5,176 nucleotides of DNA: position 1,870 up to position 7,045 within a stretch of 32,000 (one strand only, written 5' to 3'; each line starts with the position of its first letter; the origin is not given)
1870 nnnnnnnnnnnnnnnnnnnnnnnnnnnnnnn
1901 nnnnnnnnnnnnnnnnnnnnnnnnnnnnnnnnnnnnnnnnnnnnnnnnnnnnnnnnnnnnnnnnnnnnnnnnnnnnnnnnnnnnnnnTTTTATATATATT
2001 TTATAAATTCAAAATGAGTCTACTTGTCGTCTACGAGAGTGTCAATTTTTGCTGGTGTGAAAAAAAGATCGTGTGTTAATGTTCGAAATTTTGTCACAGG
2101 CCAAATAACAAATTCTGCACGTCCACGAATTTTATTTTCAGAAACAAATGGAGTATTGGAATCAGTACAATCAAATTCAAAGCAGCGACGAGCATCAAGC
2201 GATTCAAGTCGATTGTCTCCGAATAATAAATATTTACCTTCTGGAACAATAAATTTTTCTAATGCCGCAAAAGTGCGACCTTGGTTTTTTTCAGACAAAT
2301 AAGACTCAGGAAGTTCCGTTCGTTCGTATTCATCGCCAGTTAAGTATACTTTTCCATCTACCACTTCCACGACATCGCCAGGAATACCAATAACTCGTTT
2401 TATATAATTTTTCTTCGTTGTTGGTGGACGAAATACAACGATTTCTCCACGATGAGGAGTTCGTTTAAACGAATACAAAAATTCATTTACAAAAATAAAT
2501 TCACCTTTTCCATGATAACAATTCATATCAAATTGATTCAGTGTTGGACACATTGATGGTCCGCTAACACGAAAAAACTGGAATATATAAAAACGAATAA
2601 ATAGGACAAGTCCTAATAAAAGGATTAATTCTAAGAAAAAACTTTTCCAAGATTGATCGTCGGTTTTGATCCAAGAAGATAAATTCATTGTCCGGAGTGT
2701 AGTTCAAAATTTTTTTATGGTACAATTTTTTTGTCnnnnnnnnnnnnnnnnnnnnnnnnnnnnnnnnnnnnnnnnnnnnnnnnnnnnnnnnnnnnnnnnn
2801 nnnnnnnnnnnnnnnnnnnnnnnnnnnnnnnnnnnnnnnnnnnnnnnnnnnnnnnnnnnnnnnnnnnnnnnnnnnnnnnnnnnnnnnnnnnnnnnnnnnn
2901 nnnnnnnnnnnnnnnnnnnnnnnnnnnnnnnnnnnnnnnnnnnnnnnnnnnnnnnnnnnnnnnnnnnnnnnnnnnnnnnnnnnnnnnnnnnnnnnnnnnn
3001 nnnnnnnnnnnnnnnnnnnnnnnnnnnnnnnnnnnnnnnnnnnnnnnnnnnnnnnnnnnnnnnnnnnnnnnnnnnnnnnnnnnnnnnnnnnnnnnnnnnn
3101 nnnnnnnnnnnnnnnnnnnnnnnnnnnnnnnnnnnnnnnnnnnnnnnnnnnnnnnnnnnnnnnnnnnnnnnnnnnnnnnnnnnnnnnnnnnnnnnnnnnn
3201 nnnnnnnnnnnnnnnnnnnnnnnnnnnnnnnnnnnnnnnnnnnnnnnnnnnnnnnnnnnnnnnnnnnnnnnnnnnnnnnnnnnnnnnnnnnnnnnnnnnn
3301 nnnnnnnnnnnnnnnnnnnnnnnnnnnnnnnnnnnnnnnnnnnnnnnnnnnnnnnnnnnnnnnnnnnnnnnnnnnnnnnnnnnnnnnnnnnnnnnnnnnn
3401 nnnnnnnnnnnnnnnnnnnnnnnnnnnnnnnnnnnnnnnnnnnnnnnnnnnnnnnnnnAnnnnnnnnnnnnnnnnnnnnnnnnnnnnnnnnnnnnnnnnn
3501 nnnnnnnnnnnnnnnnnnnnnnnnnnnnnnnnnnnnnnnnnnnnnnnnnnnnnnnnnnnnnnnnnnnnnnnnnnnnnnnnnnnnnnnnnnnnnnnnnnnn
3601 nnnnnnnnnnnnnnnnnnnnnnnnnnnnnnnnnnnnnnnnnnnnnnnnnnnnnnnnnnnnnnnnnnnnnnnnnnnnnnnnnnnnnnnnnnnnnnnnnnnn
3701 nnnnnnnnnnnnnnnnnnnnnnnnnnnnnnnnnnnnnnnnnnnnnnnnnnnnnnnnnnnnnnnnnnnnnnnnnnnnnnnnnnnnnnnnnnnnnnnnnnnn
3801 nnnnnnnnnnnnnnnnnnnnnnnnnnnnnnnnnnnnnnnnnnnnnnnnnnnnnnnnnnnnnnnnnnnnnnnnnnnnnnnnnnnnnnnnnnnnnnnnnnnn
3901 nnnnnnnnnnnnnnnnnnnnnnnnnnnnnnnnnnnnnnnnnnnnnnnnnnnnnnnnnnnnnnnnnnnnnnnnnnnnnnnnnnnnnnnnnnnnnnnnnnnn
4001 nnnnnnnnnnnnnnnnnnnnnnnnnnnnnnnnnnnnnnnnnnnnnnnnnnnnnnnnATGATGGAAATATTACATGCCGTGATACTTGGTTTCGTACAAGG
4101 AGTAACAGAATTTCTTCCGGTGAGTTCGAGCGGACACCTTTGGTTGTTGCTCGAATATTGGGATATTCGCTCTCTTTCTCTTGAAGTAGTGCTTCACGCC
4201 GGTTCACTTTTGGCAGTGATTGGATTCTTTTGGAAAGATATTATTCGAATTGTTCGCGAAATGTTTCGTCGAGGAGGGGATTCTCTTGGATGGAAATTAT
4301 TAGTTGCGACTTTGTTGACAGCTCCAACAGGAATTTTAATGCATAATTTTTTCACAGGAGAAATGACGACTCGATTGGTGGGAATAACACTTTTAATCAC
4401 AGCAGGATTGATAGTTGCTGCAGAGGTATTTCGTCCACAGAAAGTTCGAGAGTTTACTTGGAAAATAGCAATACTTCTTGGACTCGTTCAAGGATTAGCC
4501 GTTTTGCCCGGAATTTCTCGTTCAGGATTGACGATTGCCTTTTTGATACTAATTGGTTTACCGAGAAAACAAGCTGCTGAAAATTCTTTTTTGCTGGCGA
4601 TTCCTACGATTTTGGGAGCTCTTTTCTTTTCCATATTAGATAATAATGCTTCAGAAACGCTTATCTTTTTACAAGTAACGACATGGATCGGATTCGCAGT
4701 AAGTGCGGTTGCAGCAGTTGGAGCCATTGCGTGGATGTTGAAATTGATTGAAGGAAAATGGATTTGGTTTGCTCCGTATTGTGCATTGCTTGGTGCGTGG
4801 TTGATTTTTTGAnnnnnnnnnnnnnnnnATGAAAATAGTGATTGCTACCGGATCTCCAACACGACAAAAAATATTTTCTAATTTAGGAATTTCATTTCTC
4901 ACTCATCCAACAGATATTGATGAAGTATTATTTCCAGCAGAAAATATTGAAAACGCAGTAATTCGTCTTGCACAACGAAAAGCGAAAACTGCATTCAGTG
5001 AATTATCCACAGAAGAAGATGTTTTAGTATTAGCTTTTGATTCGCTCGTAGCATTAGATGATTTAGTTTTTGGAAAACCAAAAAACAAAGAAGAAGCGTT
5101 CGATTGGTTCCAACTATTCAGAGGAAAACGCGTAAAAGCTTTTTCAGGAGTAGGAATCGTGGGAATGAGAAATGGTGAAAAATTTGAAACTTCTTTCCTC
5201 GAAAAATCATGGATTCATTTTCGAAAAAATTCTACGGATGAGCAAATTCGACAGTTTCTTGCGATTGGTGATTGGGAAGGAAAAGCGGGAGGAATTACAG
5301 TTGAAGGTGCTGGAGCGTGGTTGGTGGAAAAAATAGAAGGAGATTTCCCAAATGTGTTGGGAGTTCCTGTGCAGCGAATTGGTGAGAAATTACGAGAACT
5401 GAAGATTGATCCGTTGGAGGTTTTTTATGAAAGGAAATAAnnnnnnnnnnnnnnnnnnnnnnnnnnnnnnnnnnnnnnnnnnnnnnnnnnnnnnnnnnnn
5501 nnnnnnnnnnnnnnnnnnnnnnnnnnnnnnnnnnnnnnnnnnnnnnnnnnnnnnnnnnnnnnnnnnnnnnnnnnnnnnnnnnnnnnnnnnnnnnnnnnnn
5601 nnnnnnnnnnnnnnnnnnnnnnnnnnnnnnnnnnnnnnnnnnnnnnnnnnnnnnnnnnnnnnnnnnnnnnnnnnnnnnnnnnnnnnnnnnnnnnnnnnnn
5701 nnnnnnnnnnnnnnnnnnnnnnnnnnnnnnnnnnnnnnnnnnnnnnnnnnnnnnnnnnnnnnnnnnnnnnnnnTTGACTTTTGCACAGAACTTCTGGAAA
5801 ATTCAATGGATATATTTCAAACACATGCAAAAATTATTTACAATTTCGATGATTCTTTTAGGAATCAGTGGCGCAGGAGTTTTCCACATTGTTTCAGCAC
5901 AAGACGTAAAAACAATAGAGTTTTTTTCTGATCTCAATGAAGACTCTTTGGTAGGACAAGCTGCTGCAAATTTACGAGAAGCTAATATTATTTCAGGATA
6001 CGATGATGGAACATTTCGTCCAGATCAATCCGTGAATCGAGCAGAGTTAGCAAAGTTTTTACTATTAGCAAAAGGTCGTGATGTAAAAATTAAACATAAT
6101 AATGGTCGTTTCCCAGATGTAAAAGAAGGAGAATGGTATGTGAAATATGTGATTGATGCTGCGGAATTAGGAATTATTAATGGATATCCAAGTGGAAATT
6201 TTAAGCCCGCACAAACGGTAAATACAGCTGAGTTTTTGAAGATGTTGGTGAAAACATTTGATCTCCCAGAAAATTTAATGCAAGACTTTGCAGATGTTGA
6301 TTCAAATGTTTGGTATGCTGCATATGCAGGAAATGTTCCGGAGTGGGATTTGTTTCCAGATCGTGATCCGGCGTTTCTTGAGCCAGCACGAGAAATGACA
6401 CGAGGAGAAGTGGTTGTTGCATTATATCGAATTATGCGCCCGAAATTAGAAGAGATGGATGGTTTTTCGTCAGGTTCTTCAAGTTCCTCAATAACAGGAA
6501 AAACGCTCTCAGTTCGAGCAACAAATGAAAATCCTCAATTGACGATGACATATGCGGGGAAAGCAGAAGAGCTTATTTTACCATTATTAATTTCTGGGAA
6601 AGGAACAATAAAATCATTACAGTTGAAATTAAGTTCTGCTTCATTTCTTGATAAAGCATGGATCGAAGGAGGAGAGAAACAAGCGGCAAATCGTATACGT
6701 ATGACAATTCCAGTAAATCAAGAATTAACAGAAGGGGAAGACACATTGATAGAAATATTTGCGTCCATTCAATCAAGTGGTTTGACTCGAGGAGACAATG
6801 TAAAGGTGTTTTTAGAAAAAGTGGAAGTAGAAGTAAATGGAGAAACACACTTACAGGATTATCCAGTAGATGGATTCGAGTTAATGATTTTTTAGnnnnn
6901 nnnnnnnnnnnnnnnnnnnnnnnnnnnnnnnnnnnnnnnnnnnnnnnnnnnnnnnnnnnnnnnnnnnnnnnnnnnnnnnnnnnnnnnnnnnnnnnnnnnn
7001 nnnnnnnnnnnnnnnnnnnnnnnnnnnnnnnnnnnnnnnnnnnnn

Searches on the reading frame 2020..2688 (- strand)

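Call 71: search_protein_families(library=pfam, proteins=[window:2020-2688:-], max_evalue=0.0001)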
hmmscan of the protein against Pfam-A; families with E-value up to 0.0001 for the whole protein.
window:2020-2688:- (222 aa): 1 family
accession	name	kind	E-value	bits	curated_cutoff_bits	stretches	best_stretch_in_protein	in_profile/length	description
PF10502.14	Peptidase_S26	-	1.4e-38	133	22.9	1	15-196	2-168/168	Signal peptidase, peptidase S26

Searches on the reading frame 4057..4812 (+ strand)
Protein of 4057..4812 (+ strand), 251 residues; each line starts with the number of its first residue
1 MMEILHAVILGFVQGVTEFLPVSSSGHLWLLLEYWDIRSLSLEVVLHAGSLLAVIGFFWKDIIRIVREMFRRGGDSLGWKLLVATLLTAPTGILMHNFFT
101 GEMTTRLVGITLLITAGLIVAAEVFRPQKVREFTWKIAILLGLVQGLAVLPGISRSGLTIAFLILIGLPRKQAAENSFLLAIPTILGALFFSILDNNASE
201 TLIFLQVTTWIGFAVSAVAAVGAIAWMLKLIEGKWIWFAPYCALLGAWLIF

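Call 71: search_protein_families(library=pfam, proteins=[window:4057-4812:+], max_evalue=0.0001)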
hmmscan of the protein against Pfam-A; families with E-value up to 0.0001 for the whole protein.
window:4057-4812:+ (251 aa): 1 family
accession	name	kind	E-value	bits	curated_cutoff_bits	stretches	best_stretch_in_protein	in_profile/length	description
PF02673.24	BacA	-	5.1e-63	213.6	33.4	1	7-247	1-256/257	Bacitracin resistance protein BacA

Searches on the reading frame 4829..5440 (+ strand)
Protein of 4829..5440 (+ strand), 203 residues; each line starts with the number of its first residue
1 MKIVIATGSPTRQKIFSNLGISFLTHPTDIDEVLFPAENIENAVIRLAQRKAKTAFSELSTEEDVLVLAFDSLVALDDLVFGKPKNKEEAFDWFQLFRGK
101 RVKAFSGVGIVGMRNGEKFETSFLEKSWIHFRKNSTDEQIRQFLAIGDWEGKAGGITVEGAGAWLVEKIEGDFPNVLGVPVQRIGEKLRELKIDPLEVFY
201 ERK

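Call 71: search_protein_families(library=pfam, proteins=[window:4829-5440:+], max_evalue=0.0001)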
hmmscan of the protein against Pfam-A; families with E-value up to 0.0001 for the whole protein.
window:4829-5440:+ (203 aa): 1 family
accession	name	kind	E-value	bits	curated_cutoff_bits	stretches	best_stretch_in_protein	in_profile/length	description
PF02545.19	Maf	-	2.5e-39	135.3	27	1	2-190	1-186/187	Maf-like protein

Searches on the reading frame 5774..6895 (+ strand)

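Call 71: search_protein_families(library=pfam, proteins=[window:5774-6895:+], max_evalue=0.0001)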
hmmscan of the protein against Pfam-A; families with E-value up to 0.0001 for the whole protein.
window:5774-6895:+ (373 aa): 1 family
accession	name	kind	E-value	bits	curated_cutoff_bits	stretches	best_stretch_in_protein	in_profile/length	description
PF00395.25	SLH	-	2.5e-22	79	20.8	2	112-154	1-43/44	S-layer homology domain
